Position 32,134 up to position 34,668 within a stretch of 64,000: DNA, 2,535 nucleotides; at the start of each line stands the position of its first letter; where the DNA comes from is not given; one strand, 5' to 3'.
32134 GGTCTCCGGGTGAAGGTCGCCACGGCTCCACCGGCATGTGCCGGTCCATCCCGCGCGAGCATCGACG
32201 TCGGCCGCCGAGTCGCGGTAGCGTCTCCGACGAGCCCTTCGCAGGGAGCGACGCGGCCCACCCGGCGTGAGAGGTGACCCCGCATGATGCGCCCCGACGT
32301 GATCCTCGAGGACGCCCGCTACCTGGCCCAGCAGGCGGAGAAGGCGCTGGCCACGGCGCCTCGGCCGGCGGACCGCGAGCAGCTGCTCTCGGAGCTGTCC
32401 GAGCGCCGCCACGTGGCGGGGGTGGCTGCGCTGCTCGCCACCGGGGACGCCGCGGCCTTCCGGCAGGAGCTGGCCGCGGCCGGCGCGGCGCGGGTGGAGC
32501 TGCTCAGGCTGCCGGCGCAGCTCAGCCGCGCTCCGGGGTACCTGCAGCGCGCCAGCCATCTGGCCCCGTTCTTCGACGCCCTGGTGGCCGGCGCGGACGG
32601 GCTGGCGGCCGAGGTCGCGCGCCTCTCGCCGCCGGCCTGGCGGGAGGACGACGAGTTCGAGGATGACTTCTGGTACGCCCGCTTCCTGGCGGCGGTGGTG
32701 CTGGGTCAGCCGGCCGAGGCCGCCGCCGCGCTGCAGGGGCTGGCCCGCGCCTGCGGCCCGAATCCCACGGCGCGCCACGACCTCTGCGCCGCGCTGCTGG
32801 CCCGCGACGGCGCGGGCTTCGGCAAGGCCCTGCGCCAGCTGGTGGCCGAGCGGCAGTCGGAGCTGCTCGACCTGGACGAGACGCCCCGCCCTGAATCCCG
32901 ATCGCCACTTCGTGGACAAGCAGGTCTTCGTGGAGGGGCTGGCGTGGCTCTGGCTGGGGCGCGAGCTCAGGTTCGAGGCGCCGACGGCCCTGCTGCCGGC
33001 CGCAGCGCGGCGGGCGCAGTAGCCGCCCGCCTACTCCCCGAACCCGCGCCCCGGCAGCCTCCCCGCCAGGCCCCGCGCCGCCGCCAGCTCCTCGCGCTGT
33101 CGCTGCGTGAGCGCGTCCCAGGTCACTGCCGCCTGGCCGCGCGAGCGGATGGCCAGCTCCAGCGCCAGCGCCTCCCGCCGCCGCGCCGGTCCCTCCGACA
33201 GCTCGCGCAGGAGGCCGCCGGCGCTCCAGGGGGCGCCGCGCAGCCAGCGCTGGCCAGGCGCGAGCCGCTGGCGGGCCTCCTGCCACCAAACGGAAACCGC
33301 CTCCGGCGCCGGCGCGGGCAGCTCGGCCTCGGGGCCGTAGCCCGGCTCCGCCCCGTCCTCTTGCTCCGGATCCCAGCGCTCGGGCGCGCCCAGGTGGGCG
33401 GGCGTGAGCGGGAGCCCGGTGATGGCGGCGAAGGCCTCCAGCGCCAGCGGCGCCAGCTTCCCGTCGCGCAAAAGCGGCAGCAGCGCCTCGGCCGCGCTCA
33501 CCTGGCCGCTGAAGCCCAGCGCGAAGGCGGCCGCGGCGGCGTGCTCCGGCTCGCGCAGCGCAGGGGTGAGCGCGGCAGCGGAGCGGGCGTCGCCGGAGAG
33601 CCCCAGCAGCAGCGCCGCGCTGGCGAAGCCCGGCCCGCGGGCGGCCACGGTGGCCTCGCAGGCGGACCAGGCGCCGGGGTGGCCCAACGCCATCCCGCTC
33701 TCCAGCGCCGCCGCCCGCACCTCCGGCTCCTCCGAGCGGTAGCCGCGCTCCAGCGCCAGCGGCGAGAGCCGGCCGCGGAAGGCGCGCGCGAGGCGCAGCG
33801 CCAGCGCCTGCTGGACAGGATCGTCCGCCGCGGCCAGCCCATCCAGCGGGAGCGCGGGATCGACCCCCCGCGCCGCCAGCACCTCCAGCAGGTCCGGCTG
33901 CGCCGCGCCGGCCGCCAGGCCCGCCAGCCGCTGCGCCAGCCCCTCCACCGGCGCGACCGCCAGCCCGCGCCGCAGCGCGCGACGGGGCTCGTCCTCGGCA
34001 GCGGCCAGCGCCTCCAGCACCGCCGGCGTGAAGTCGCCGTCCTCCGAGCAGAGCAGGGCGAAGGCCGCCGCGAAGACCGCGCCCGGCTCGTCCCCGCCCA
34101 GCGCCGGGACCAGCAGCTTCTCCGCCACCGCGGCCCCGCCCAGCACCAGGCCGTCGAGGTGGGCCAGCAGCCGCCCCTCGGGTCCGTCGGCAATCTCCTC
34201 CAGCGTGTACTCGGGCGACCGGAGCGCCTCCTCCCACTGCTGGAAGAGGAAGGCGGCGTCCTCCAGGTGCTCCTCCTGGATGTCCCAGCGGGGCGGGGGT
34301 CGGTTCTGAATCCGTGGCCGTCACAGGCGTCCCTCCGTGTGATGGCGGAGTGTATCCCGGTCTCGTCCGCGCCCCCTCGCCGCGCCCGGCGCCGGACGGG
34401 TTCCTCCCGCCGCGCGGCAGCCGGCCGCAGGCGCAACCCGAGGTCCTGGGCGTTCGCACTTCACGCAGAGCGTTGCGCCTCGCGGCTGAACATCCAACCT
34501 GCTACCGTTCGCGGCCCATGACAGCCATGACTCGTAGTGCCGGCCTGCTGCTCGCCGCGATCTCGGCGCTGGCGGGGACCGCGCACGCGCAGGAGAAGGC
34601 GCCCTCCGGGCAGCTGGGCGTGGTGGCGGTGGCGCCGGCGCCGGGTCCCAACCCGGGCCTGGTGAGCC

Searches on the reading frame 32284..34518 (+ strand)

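Call 37: search_protein_families(library=pfam, proteins=[window:32284-34518:+], max_evalue=0.01)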
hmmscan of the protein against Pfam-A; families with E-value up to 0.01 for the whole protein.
window:32284-34518:+ (745 aa): 1 family
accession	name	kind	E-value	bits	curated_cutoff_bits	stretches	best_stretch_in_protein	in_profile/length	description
PF15575.11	Imm49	-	3.1e-06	27.4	30.1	1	44-191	10-171/217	Immunity protein 49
